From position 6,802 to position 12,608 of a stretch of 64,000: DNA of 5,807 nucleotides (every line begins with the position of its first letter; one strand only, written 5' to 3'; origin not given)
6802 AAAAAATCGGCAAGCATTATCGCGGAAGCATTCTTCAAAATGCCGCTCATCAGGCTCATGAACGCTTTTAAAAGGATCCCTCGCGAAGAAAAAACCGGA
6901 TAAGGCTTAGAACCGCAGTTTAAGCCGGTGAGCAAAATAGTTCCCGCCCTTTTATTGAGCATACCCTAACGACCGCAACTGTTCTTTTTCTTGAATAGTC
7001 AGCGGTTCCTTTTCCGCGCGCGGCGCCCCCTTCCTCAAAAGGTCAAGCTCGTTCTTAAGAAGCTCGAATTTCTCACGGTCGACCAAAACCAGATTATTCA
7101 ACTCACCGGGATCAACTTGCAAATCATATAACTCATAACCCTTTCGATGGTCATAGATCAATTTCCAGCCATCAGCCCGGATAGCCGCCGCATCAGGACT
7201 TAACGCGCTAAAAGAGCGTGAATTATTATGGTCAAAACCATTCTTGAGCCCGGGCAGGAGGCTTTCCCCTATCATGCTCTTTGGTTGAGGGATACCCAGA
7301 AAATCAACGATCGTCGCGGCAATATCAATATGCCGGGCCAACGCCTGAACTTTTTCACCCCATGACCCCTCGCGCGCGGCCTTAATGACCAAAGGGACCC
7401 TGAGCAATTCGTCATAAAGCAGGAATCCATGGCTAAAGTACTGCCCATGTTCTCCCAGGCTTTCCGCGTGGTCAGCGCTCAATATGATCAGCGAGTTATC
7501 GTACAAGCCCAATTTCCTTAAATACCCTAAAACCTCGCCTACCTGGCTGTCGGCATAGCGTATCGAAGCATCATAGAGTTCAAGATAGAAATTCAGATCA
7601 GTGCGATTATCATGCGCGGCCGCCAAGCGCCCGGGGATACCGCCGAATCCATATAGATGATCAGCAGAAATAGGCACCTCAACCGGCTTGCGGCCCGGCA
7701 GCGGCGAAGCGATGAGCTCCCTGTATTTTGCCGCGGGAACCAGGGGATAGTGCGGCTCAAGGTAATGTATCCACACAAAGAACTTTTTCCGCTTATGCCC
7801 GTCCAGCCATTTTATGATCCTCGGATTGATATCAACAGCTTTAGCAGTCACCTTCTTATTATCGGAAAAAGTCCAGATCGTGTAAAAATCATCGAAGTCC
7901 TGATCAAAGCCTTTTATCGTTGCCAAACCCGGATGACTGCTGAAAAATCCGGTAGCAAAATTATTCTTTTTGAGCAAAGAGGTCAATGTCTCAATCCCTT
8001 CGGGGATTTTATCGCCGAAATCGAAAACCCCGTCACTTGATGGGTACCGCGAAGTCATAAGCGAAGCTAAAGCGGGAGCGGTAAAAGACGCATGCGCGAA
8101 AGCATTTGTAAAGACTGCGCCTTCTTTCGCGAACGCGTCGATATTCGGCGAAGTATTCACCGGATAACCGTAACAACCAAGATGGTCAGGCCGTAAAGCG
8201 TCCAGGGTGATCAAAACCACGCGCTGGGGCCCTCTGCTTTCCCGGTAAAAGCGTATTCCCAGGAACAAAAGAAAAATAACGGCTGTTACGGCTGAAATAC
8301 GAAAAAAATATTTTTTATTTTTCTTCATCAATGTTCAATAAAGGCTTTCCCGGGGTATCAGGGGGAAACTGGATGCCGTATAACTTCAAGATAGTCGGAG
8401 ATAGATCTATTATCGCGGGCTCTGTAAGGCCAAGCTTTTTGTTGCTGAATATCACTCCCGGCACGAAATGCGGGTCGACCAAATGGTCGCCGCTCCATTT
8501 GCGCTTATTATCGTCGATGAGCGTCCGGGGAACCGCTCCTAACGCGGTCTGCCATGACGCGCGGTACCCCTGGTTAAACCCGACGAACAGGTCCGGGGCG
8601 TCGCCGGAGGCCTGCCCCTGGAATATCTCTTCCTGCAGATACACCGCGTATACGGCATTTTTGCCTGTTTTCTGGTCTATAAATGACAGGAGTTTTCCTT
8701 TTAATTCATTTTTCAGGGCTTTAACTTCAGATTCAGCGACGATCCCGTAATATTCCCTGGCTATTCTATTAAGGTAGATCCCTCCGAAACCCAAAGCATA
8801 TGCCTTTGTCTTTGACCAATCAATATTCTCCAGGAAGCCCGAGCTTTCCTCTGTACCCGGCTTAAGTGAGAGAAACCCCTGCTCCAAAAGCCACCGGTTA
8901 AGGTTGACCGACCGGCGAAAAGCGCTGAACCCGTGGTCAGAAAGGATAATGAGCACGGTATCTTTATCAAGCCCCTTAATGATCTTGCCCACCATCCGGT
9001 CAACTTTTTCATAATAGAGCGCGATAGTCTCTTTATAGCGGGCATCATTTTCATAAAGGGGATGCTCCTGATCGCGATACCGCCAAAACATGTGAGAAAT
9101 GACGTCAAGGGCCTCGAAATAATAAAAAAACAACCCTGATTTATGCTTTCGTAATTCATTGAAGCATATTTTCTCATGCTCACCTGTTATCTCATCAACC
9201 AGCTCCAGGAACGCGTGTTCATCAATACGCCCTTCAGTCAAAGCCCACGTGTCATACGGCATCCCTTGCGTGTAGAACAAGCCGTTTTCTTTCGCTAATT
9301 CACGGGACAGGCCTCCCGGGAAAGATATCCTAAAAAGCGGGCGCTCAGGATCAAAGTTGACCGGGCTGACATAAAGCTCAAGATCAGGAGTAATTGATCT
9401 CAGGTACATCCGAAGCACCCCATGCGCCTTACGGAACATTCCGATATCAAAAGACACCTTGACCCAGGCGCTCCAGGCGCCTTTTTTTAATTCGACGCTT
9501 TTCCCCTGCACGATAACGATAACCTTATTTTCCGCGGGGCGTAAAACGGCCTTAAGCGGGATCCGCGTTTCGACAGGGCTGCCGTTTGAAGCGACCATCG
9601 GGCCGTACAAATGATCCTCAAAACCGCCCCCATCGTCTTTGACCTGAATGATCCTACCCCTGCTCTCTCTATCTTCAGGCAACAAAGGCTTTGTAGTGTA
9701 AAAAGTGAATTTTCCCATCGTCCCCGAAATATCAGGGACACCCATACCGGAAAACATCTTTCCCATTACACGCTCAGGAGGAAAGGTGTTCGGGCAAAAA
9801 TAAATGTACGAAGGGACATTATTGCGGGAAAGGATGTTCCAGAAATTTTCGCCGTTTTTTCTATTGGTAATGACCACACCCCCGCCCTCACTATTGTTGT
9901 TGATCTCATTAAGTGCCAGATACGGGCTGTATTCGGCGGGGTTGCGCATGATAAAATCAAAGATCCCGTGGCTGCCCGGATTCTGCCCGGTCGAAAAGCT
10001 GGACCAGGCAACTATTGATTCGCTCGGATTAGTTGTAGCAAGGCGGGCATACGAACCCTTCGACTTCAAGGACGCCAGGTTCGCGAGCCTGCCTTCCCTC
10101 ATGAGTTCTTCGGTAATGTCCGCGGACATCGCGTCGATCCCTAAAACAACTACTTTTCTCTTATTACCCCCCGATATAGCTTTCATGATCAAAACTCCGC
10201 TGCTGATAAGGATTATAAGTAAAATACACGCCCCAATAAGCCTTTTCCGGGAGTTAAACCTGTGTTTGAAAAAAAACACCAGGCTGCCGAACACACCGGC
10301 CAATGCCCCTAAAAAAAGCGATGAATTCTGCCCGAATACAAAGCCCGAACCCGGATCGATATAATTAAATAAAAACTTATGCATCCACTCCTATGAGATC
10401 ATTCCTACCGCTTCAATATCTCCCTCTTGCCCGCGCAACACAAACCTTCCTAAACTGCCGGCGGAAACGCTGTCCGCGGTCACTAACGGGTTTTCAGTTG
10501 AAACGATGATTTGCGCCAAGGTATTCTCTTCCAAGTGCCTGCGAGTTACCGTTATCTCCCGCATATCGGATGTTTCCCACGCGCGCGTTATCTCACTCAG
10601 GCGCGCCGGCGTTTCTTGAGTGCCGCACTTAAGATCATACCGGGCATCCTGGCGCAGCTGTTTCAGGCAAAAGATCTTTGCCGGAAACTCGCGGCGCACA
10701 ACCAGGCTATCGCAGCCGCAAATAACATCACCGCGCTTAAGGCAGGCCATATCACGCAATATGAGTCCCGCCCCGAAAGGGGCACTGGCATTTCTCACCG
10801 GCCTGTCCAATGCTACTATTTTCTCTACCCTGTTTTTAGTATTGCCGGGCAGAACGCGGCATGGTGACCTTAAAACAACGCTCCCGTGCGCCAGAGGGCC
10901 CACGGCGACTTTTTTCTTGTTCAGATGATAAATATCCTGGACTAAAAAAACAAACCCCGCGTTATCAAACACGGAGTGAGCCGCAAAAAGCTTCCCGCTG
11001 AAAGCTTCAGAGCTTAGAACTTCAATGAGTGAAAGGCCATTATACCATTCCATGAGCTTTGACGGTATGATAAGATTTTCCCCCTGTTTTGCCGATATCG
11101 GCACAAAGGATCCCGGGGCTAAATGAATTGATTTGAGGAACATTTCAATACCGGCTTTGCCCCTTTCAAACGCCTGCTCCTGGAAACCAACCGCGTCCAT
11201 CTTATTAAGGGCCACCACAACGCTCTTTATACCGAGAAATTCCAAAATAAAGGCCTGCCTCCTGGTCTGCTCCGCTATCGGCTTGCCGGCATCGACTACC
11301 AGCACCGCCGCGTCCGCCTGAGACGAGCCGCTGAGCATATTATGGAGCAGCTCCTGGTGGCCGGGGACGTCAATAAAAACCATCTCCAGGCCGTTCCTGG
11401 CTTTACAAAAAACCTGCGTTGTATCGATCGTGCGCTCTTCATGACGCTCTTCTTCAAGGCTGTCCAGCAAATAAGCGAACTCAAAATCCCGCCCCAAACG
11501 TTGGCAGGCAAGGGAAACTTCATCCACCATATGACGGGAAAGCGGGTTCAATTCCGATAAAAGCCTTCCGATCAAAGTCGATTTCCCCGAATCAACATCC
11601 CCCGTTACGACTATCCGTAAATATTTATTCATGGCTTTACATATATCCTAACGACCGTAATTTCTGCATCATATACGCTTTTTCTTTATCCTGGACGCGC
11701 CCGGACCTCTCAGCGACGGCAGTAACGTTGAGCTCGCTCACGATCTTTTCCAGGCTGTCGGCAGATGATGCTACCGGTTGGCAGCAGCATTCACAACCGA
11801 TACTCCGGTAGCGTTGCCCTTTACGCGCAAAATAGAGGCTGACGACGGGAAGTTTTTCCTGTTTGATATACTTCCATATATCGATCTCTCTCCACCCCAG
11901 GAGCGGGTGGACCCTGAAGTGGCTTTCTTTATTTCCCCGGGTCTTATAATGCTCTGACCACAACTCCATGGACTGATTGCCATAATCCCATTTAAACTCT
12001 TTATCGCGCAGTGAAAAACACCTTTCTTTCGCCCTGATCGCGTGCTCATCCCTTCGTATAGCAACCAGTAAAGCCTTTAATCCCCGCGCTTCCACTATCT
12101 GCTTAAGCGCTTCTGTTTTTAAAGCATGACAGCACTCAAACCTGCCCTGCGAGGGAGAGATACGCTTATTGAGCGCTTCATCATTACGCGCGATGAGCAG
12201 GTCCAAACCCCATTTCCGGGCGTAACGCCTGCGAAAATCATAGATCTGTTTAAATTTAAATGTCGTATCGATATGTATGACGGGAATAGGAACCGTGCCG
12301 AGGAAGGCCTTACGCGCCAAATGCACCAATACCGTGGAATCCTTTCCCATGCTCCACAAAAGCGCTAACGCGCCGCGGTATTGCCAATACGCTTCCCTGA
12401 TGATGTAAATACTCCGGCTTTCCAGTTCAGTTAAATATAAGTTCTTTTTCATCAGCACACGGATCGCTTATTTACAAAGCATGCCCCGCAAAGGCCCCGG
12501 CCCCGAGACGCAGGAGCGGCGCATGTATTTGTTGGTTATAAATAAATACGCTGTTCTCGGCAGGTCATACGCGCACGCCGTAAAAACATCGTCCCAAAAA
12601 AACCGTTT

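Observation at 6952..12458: Sulfate-activation genes (cysD-cysN) coupled to two membrane-anchored alkaline-phosphatase-superfamily enzymes inside the glycan locus, without an APS kinase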

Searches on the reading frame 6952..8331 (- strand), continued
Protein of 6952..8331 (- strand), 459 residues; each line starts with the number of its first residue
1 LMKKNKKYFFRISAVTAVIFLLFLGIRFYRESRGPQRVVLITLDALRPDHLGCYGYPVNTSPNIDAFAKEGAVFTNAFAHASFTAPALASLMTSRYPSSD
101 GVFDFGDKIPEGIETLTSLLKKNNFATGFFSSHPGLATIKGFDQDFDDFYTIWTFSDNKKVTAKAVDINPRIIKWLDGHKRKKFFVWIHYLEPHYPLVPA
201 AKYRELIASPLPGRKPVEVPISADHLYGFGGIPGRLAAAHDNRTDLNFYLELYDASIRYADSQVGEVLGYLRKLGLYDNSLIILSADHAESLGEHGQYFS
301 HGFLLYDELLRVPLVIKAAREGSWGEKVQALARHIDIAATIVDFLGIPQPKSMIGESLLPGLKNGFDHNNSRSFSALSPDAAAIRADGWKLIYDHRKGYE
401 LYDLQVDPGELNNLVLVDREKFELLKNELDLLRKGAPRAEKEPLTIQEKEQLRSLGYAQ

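Call 87: fold_search(model_id=the predicted structure, library=pdb)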
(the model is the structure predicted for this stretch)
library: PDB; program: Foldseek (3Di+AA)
matches with E <= 10: 893; with E <= 0.001: 468
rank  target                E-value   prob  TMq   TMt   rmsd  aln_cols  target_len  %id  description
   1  7lha_B                2.3e-28  1.00  0.70  0.64   6.6       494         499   22  Structure of the Exo-L-galactose-6-sulfatase BuS1_11 from Bacteroides uniformis (released 2022-02-09)
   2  7lj2_A                3.3e-28  1.00  0.69  0.63   6.7       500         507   22  Structure of Exo-L-galactose-6-sulfatase BuS1_11 from Bacteroides uniformis in complex with neoporphyrabiose (released 2022-02-09)
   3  7lha_A                4.7e-28  1.00  0.69  0.64   6.7       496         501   22  Structure of the Exo-L-galactose-6-sulfatase BuS1_11 from Bacteroides uniformis (released 2022-02-09)
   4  5g2v                  1.9e-27  1.00  0.72  0.67   5.0       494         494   21  Structure of BT4656 in complex with its substrate D-Glucosamine-2-N, 6-O-disulfate. (released 2017-05-24)
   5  7snj                  2.5e-27  1.00  0.70  0.63   6.6       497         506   22  Structure of Bacple_01701, a 6-O-galactose porphyran sulfatase (released 2022-10-05)
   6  7sno_A                1.7e-26  1.00  0.70  0.64   6.5       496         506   21  Structure of Bacple_01701(H214N), a 6-O-galactose porphyran sulfatase (released 2022-10-05)
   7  2vqr                  5.3e-26  1.00  0.70  0.63   5.2       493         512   20  Crystal structure of a phosphonate monoester hydrolase from rhizobium leguminosarum: a new member of the alkaline phosph (released 2008-09-30)
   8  6pt6_A                7.1e-26  1.00  0.67  0.65   6.1       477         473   23  Crystal structure of PsS1_NC C84S in complex with i-neocarratetraose (released 2019-09-25)
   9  7p24                  1.1e-25  1.00  0.72  0.67   4.7       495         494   22  Sulfated host glycan recognition by carbohydrate sulfatases of the human gut microbiota (BT3177_S1_11) (released 2022-06-29)
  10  6pt6_B                1.2e-25  1.00  0.68  0.66   5.9       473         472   24  Crystal structure of PsS1_NC C84S in complex with i-neocarratetraose (released 2019-09-25)
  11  7oz8                  1.3e-25  1.00  0.69  0.67   4.5       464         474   20  Sulfated host glycan recognition by carbohydrate sulfatases of the human gut microbiota (BT1918_S1_46) (released 2022-06-29)
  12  4upi                  1.4e-25  1.00  0.72  0.61   8.2       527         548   21  Dimeric sulfatase SpAS1 from Silicibacter pomeroyi (released 2015-07-01)
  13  9gve                  1.6e-25  1.00  0.68  0.62   5.7       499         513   21  Structure of phosphonate monoester hydrolase from Rhizobium leguminosarum with phenyl phosphonate (released 2025-10-08)
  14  6hhm                  1.7e-25  1.00  0.69  0.69   5.5       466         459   22  Crystal structure of the family S1_7 ulvan-specific sulfatase FA22070 from Formosa agariphila (released 2019-06-26)
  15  9ihk_A                1.7e-25  1.00  0.71  0.66   6.9       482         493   22  Crystal structure of carrageenan sulfatase Bt3731_S1_30A from human gut bacterium Bacteroides thetaiotaomicron VPI-373 (released 2025-11-05)
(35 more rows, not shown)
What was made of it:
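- On S1 formylglycine sulfatase: TM about 0.7 to S1 sulfatases (call 87).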

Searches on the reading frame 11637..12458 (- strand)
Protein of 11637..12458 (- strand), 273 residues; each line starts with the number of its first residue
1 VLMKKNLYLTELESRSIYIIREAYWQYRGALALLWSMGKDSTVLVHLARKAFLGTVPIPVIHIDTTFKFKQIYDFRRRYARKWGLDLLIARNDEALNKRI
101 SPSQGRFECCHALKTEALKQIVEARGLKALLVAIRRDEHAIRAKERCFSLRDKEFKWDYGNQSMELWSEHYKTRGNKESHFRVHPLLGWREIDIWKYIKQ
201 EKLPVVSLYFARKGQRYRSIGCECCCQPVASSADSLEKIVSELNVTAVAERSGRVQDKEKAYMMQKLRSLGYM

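Call 5: search_protein_families(library=pfam, proteins=[window:11637-12458:-], max_evalue=0.01)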
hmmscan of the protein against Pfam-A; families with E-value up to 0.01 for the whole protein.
window:11637-12458:- (273 aa): 2 families
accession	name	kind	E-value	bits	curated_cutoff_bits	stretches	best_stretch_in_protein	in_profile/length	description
PF01507.26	PAPS_reduct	-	1e-38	133.5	22.5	1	31-228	2-175/175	Phosphoadenosine phosphosulfate reductase domain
PF01171.26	ATP_bind_3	-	0.0049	17.1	27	0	35-204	6-162/182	PP-loop family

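Call 6: search_protein_families(library=ncbifam, proteins=[window:11637-12458:-], max_evalue=0.01)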
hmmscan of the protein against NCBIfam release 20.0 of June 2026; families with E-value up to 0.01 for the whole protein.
window:11637-12458:- (273 aa): 15 families
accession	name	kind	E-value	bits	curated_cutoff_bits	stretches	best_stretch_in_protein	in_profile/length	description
NF003587.0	PRK05253.1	subfamily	1.5e-91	306.8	195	2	5-213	5-213/301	sulfate adenylyltransferase subunit CysD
NF009214.0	PRK12563.1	equivalog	1.4e-73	248.1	413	2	7-213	22-228/317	sulfate adenylyltransferase subunit CysD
TIGR02039.1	CysD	subfamily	1e-68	232.1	396.6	2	9-213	1-205/294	sulfate adenylyltransferase, small subunit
NF002537.0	PRK02090.1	equivalog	1.9e-21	76.8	154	1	18-234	30-221/244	phosphoadenylyl-sulfate reductase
TIGR02055.1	APS_reductase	subfamily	9.5e-16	58.2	235.3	1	37-235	2-177/194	adenylylsulfate reductase, thioredoxin dependent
NF010367.0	PRK13795.1-2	equivalog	9.4e-15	54.1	456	2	5-144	219-361/584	hypothetical protein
TIGR00434.1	cysH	subfamily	9.8e-15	55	165.1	2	177-234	143-196/214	phosophoadenylyl-sulfate reductase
NF006327.0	PRK08557.1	equivalog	8.3e-14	51.2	366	1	3-233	153-362/415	hypothetical protein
TIGR02057.1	PAPS_reductase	equivalog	3.9e-11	43.3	254.2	2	35-96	31-89/224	phosphoadenosine phosphosulfate reductase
NF010366.0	PRK13795.1-1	equivalog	2.3e-10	39.3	745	1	32-234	270-452/667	hypothetical protein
NF006351.0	PRK08576.1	equivalog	2.8e-10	39.4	290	1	6-152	215-356/436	hypothetical protein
NF010368.0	PRK13795.1-3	equivalog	1.1e-07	30.5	588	1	7-234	226-427/635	hypothetical protein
TIGR00424.1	APS_reduc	equivalog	6.7e-05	21.7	553.2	1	105-231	196-301/464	5'-adenylylsulfate reductase, thioredoxin-independent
NF010369.0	PRK13795.1-4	equivalog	0.001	17.4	1086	0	20-233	243-436/633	hypothetical protein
TIGR02432.1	lysidine_TilS_N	equivalog_domain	0.0016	18.4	93.6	1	35-206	6-168/189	tRNA lysidine(34) synthetase TilS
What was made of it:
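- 11637..12458 (-): cysD-like gene (273 aa from GTG; 271 aa from ATG at 12452). It belongs to the CysC-less 'module-type' clade. PF01507 at 1e-38; NF003587 at 306.8 bits against cutoff 195; equivalog models are below cutoff (calls 5, 6).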

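Call 45: search_solved_structures(query=window:11637-12458:-, max_evalue=0.00001, show_alignments=1)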
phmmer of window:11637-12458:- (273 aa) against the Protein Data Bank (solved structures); distinct sequences matched with E-value up to 0.00001: 1.
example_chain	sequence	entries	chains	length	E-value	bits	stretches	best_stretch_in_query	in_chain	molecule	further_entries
1zun_A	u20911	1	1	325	5.2e-58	199.6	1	4-213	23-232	Sulfate adenylyltransferase subunit 2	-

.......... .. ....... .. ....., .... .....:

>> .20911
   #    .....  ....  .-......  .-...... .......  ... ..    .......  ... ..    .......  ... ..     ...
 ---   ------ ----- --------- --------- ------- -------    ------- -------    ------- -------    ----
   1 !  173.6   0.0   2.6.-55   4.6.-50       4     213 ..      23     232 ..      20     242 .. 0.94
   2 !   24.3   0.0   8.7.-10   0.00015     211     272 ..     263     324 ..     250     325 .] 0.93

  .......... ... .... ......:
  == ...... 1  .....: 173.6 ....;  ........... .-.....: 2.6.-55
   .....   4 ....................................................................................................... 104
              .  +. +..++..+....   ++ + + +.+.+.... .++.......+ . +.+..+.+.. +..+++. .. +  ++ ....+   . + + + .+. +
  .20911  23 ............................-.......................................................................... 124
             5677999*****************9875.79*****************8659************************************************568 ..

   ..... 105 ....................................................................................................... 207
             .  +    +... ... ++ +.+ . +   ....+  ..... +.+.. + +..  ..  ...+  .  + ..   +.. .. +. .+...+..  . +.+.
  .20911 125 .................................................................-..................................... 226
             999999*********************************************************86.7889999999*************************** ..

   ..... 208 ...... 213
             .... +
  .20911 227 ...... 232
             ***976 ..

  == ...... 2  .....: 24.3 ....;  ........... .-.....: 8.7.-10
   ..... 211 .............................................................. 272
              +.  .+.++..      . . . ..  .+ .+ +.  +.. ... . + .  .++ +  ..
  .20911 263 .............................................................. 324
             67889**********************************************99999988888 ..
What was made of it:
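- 11637..12458 (-): Best PDB match is CysD 1zun_A at 5e-58, with about 30 residues missing relative to it (call 45).
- On CysD (sulfate adenylyltransferase small subunit): About 30 residues are deleted relative to 1zun_A (calls 6, 45).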
